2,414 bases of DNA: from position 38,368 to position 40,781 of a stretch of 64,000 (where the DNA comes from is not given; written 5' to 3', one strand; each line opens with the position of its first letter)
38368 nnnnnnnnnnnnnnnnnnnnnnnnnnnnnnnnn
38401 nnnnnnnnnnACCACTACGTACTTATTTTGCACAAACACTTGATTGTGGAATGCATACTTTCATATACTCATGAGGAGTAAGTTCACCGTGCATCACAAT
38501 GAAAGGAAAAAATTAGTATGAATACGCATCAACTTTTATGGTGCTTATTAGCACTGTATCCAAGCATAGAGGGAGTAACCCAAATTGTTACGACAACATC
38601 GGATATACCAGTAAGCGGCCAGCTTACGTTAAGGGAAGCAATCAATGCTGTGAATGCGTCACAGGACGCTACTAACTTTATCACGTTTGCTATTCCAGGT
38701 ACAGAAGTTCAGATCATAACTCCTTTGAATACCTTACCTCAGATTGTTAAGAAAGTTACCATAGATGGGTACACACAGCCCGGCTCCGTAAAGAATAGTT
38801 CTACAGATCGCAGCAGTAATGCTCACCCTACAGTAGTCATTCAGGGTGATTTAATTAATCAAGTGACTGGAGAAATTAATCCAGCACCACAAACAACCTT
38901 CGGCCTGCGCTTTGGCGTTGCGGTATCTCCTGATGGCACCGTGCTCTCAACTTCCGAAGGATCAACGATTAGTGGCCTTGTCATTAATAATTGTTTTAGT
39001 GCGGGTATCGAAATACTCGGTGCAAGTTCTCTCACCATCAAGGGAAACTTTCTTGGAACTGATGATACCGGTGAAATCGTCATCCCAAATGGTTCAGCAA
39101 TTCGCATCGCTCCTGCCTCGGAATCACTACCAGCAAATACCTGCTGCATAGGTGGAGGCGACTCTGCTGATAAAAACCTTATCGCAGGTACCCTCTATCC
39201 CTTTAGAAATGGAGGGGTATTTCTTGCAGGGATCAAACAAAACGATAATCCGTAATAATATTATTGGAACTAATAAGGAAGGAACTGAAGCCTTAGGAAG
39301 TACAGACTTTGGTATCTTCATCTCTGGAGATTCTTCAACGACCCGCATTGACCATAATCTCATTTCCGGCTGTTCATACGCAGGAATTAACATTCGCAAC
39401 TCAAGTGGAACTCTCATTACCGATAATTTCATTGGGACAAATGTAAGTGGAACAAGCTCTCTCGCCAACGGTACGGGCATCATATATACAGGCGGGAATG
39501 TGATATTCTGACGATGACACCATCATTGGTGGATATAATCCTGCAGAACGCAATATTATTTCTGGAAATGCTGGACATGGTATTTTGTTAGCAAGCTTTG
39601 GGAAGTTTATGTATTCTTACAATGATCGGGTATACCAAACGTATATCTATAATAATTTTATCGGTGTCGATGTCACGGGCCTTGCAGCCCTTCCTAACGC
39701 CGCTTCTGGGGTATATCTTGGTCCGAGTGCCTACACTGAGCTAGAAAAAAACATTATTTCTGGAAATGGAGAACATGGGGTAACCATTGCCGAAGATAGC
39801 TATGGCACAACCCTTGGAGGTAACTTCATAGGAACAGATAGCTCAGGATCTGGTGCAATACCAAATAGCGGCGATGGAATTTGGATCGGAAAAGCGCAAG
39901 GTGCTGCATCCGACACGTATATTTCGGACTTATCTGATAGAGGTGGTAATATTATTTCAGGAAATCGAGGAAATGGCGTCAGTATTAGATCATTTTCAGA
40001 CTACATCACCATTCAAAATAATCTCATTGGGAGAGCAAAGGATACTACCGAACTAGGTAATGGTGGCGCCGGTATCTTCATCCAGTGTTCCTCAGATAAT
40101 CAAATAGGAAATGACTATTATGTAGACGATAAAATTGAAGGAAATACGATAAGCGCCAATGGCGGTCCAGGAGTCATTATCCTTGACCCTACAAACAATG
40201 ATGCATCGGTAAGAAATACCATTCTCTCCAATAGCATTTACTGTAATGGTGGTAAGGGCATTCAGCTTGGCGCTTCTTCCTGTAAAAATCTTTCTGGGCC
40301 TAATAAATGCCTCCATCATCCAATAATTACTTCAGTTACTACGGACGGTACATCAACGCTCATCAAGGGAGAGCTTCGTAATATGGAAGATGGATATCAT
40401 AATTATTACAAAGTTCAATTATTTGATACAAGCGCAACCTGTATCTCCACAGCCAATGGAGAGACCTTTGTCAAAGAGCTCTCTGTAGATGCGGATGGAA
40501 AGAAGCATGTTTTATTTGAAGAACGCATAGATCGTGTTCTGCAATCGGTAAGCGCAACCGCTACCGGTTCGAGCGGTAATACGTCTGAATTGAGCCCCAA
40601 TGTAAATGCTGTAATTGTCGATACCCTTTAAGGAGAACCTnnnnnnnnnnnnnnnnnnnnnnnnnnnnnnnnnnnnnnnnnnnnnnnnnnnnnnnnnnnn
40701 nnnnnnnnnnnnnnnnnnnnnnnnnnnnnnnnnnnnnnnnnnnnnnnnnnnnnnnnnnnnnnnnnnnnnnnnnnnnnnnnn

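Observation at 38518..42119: Fusion/fission evidence links the parallel beta-helix region and the propeller-like domain into one functional module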

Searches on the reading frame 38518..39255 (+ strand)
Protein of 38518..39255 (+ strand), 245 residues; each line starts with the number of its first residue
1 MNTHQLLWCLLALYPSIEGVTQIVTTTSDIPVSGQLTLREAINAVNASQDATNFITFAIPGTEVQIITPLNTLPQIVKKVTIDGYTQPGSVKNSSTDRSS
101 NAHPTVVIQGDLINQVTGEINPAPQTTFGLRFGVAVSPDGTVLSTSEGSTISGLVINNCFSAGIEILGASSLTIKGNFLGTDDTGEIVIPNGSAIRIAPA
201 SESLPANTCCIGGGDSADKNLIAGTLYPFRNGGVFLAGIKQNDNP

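Call 5: search_protein_families(library=pfam, proteins=[window:38518-39255:+], max_evalue=0.1)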
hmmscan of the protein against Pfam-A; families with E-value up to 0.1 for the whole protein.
window:38518-39255:+ (245 aa): 1 family
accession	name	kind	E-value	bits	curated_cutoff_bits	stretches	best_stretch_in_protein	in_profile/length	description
PF13229.12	Beta_helix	-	0.0063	16.6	25.9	1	139-193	24-78/158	Right handed beta helix region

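Call 63: list_cluster_members(proteins=[L001:7880-9988:+, window:38518-39252:+, window:39585-40628:+, window:19989-23150:-])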
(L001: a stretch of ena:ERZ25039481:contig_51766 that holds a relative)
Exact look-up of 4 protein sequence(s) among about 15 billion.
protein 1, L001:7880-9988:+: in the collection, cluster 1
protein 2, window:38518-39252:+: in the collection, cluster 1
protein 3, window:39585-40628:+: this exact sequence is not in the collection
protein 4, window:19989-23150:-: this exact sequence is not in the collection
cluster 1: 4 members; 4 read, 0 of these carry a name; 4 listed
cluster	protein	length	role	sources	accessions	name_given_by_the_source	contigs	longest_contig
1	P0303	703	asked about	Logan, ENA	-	-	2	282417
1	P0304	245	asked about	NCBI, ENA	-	-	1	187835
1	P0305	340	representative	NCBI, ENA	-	-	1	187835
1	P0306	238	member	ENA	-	-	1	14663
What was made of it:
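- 39219..39219 (+): First single-A insertion (frameshift) relative to three other assemblies. The broken products (245 and 340 aa) occur only on the 187,835-bp NCBI/ENA contig: call 63.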

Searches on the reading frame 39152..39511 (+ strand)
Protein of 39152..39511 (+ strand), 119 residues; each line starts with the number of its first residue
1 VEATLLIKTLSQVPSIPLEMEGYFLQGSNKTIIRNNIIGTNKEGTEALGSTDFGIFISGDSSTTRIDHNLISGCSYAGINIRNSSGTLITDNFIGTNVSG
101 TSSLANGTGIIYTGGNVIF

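Call 5: search_protein_families(library=pfam, proteins=[window:39152-39511:+], max_evalue=0.1)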
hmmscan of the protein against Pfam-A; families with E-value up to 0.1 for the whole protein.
window:39152-39511:+ (119 aa): 2 families
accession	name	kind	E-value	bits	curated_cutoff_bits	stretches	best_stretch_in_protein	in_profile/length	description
PF05048.19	NosD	-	9.2e-08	32.2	23.6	1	21-109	83-161/212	Periplasmic copper-binding protein (NosD)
PF13229.12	Beta_helix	-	1.3e-07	31.8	25.9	1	22-107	48-124/158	Right handed beta helix region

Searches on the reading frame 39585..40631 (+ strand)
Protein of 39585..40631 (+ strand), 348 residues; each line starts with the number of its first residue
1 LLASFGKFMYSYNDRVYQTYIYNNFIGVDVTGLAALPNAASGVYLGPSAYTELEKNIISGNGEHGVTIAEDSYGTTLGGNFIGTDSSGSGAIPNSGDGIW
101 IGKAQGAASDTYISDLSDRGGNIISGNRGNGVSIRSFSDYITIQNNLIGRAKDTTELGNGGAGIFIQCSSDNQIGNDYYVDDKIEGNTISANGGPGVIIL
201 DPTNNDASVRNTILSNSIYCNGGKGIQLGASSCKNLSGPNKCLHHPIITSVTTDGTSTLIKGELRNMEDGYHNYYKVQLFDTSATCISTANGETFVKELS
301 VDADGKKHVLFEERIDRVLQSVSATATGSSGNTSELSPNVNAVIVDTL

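Call 5: search_protein_families(library=pfam, proteins=[window:39585-40631:+], max_evalue=0.1)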
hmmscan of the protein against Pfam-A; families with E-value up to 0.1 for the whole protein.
window:39585-40631:+ (348 aa): 2 families
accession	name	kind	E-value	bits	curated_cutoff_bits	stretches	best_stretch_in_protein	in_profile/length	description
PF13229.12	Beta_helix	-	2.6e-10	40.6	25.9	3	121-237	15-128/158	Right handed beta helix region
PF05048.19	NosD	-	2.9e-09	37.1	23.6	3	121-219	97-175/212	Periplasmic copper-binding protein (NosD)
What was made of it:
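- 38518..40631 (+): Beta-helix gene of the split locus. It has a signal peptide, an N-cap (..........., DGYTQPG) and parallel beta-helix repeats. In the window it is broken into three ORFs. In other assemblies it is intact at 703 aa. Pfam Beta_helix 40.6 bits and NosD 37.1 bits on the fragments: call 5.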

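Call 6: search_protein_families(library=ncbifam, proteins=[window:39585-40631:+], max_evalue=0.1)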
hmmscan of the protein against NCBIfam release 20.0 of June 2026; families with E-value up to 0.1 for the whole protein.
window:39585-40631:+ (348 aa): 1 family
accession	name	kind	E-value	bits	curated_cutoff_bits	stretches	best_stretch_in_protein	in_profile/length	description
TIGR03804.1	para_beta_helix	repeat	0.00038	20.1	19.45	1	42-80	1-37/44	parallel beta-helix repeat protein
